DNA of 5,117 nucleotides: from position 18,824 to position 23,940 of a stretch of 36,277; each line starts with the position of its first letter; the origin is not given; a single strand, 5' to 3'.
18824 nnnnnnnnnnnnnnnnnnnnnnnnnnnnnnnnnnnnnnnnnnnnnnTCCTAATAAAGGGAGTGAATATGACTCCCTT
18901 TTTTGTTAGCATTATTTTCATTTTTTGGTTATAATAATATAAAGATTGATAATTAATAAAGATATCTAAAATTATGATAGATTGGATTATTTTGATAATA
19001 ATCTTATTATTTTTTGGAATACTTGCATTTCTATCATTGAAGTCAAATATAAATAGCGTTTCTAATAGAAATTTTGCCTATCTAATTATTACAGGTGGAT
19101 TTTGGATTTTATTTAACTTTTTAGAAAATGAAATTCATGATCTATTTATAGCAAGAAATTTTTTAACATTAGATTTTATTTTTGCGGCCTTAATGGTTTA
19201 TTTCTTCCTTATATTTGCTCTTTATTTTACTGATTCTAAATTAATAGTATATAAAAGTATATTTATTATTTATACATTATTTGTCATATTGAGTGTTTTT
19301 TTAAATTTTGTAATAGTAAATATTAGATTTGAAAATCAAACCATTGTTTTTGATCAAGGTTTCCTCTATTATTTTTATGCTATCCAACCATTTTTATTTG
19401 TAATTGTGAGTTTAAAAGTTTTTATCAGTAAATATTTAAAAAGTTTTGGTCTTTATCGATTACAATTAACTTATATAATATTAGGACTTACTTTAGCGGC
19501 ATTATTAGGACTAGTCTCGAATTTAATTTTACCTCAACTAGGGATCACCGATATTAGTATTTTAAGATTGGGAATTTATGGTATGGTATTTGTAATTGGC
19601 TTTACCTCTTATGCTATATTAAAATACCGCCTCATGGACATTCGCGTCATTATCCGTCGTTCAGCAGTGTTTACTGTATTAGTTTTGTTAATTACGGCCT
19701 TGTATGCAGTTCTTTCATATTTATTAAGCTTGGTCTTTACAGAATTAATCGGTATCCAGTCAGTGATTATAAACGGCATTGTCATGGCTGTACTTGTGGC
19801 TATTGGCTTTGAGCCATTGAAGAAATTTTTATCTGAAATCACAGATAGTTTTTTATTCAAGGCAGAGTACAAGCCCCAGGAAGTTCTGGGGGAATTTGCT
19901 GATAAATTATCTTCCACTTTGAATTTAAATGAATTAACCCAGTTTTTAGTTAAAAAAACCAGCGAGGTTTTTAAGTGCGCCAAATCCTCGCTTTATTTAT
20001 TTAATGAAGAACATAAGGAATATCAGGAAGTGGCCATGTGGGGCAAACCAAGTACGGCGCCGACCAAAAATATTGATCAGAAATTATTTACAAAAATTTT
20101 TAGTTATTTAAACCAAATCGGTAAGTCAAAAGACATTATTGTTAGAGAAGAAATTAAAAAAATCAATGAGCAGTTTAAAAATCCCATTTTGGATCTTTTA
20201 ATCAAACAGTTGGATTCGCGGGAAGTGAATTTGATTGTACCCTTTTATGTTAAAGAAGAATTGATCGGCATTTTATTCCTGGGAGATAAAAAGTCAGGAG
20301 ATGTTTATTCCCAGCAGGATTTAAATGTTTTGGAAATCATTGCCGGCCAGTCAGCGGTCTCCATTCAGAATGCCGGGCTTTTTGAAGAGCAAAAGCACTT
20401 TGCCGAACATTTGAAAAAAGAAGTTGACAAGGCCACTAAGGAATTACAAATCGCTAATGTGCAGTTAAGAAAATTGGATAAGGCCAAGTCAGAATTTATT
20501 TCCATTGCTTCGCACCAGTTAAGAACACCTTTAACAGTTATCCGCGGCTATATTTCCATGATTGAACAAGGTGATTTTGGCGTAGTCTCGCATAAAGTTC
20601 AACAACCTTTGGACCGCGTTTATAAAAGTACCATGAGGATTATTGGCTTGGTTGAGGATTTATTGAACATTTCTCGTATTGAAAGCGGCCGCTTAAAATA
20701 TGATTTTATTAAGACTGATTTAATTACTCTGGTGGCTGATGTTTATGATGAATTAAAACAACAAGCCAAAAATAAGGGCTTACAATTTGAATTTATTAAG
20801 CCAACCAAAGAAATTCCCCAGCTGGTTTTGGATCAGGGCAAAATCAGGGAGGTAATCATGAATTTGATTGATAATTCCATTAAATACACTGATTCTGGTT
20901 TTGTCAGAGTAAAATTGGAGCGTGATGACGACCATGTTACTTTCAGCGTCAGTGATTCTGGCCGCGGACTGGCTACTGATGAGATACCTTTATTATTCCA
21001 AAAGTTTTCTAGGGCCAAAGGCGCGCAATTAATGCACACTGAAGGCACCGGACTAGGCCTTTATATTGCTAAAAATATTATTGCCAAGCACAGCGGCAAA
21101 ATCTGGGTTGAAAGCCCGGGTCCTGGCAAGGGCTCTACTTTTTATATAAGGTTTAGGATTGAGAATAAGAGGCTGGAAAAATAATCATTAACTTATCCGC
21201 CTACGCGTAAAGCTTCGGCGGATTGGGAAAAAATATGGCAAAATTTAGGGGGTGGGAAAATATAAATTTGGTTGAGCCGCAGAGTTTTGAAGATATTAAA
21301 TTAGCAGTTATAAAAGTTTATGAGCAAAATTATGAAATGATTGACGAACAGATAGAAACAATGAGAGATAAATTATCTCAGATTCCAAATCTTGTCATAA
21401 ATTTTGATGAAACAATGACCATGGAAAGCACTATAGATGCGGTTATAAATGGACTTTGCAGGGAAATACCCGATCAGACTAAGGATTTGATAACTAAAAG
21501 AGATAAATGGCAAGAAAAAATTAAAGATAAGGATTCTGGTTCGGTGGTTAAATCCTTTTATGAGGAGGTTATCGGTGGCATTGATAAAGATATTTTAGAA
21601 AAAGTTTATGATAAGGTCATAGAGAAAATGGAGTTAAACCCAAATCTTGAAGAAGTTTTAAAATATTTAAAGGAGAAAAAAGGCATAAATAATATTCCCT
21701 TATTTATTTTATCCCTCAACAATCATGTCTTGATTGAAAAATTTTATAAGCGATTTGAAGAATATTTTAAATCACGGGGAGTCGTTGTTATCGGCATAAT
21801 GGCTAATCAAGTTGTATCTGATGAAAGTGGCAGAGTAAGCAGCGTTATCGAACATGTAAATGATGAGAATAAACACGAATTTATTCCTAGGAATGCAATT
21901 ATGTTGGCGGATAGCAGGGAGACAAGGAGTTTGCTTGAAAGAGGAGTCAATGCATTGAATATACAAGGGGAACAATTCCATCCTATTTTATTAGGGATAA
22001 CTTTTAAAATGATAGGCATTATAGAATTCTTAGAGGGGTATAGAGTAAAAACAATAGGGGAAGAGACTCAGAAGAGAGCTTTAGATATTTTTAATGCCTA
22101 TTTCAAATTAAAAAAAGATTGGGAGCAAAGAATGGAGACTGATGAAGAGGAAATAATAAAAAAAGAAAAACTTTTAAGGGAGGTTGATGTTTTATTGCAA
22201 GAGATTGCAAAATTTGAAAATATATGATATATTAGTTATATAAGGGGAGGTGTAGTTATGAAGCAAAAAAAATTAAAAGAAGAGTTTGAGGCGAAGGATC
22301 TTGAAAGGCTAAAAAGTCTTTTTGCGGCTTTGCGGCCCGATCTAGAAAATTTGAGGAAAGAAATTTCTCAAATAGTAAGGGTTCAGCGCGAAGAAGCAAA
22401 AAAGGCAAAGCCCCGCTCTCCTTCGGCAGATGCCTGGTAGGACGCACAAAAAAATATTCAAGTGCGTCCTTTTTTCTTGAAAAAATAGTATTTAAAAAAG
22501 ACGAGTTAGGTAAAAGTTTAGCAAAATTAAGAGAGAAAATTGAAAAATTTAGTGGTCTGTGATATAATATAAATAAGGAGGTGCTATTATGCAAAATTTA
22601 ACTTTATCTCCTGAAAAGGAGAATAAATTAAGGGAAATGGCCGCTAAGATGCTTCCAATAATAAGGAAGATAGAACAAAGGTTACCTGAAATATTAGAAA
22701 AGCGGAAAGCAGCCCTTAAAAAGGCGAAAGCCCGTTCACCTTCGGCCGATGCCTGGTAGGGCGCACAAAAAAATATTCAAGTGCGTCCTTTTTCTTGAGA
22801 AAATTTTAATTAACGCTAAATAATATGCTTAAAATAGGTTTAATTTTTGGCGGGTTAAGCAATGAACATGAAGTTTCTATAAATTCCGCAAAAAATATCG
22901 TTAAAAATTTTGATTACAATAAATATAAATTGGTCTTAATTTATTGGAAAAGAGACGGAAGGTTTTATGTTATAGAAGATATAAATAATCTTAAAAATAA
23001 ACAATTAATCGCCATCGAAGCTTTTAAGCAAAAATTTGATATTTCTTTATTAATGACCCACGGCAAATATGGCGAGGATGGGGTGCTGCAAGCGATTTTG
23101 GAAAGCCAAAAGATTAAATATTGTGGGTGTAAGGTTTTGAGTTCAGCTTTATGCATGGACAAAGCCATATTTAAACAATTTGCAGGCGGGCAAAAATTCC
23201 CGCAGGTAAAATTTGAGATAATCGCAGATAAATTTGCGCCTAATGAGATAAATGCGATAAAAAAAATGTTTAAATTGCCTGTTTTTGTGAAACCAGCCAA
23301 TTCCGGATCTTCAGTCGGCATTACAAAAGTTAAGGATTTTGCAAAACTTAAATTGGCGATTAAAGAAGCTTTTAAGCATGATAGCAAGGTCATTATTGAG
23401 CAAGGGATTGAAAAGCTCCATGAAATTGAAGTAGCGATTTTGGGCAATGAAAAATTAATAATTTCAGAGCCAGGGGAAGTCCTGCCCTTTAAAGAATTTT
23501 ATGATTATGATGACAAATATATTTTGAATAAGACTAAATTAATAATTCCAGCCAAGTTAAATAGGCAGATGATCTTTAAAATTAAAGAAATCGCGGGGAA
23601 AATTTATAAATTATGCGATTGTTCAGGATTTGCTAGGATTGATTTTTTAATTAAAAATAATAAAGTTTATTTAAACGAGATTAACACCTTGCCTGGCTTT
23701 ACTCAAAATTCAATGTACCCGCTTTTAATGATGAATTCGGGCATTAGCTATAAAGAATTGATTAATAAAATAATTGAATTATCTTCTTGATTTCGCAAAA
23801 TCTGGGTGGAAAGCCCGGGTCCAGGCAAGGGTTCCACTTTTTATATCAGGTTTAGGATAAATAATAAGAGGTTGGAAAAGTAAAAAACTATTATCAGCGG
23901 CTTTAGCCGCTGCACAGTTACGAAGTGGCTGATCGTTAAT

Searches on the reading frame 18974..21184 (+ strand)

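Call 64: search_protein_families(library=ncbifam, proteins=[window:18974-21184:+], max_evalue=0.00001)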
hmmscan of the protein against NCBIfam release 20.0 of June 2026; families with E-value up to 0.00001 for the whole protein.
window:18974-21184:+ (736 aa): 70 families (the best 25 are shown)
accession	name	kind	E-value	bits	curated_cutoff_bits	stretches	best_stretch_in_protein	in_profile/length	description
TIGR02966.1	phoR_proteo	equivalog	8.4e-51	172.9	334.2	1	497-727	106-333/333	phosphate regulon sensor histidine kinase PhoR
NF046044.1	PnpS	equivalog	2.2e-50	171.8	400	1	497-727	162-389/390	two-component system histidine kinase PnpS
NF033092.0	HK_WalK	equivalog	4e-47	161.1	725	1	499-726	366-591/594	cell wall metabolism sensor histidine kinase WalK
TIGR02956.1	TMAO_torS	equivalog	4.2e-47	160.8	676.5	1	482-730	441-683/967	TMAO reductase system sensor histidine kinase/response regulator TorS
NF011874.0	PRK15347.1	equivalog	8.4e-43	146.5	852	1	478-727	371-612/921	two component system sensor kinase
NF038297.2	hybrid_HK_HrmK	equivalog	3.3e-40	138.3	725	1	482-731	212-459/607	hybrid histidine kinase/response regulator HrmK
NF047874.1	MASE3_PAS_HK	subfamily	8.2e-40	137.2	560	1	155-731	104-627/655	MASE3 domain-containing sensor histidine kinase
NF040691.1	MtrAB_MtrB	equivalog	8.9e-40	137.1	450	1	480-725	246-488/507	MtrAB system histidine kinase MtrB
NF033093.1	HK_VicK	exception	4.1e-39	134.5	680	1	500-729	204-435/448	cell wall metabolism sensor histidine kinase VicK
NF041880.1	EPS_EpsF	equivalog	6.7e-38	130.4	900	1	496-725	265-489/492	response regulator EpsF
NF006800.0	PRK09303.1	equivalog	8.9e-38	130.2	342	1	488-726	134-374/383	histidine kinase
NF041735.1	hist_kin_RppB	equivalog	1.9e-37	129.1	400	1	507-727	218-437/438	two-component system sensor histidine kinase RppB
NF012163.2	BaeS_SmeS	equivalog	2.5e-37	128.9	500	1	481-713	216-443/457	sensor histidine kinase efflux regulator BaeS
NF033091.0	HK_VanS_ACDEFG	equivalog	1.2e-35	123.1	400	1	479-714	48-281/293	vancomycin resistance histidine kinase VanS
NF008302.0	PRK11091.1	equivalog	1.5e-35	122.7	838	1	497-730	275-506/779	aerobic respiration two-component sensor histidine kinase ArcB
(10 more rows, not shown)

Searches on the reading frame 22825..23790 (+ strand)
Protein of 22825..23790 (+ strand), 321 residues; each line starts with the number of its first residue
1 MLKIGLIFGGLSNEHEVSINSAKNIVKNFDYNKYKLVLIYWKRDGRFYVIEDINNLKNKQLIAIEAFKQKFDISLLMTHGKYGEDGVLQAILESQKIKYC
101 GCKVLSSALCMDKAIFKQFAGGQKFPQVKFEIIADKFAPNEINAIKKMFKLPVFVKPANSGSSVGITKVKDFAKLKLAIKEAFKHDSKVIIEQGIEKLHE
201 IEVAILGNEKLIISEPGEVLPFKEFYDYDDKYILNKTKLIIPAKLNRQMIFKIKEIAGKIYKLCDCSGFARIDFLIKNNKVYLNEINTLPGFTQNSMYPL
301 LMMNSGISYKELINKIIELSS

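Call 64: search_protein_families(library=ncbifam, proteins=[window:22825-23790:+], max_evalue=0.00001)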
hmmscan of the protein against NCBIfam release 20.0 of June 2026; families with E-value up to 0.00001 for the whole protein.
window:22825-23790:+ (321 aa): 39 families (the best 25 are shown)
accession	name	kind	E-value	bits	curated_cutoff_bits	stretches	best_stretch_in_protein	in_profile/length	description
NF002528.0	PRK01966.1-4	subfamily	5.2e-104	348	262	2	68-320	97-358/366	D-alanine--D-alanine ligase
TIGR01205.1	D_ala_D_alaTIGR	subfamily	3.3e-94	315.5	245.65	1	3-319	1-316/318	D-alanine--D-alanine ligase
NF000091.3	D_ala_D_ser_VanG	exception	1.3e-87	293.9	495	2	67-319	90-342/344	D-alanine--D-serine ligase VanG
NF002526.0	PRK01966.1-2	equivalog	8.4e-87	291.4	449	1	3-320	5-347/362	D-alanine--D-alanine ligase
NF002525.0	PRK01966.1-1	equivalog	4e-86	289.2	457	2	58-320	84-350/364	D-alanine--D-alanine ligase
NF002529.0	PRK01966.1-5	equivalog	1.4e-79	267.6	472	1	5-320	7-336/348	D-alanine--D-alanine ligase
NF000207.3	D_ala_D_ser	equivalog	4.8e-79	266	520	1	3-320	2-339/342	D-alanine--D-serine ligase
NF002527.0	PRK01966.1-3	equivalog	5.3e-79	265.8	310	1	2-318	3-326/332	D-alanine--D-alanine ligase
NF002378.0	PRK01372.1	subfamily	4.8e-77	258.7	243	1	2-320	7-301/305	D-alanine--D-alanine ligase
NF000206.1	D_ala_D_lac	equivalog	2.4e-67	227.4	550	2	69-320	89-340/342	D-alanine--(R)-lactate ligase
NF000032.1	D_ala_D_ser_VanL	exception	1.5e-63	215.1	750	1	70-320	93-343/349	D-alanine--D-serine ligase VanL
NF012214.1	D_ala_D_ser_VanC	exception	1.7e-63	214.9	650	1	1-320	1-345/350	D-alanine--D-serine ligase VanC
NF000093.1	D_ala_D_ser_VanN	exception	5.6e-63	213.1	700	1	1-320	1-340/343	D-alanine--D-serine ligase VanN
NF000036.1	D_ala_D_ser_VanE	exception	2.5e-59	201.1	700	1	3-319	3-339/352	D-alanine--D-serine ligase VanE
NF000372.1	D_ala_D_lac_VanI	exception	4.9e-59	200.4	700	2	71-319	91-339/341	D-alanine--(R)-lactate ligase VanI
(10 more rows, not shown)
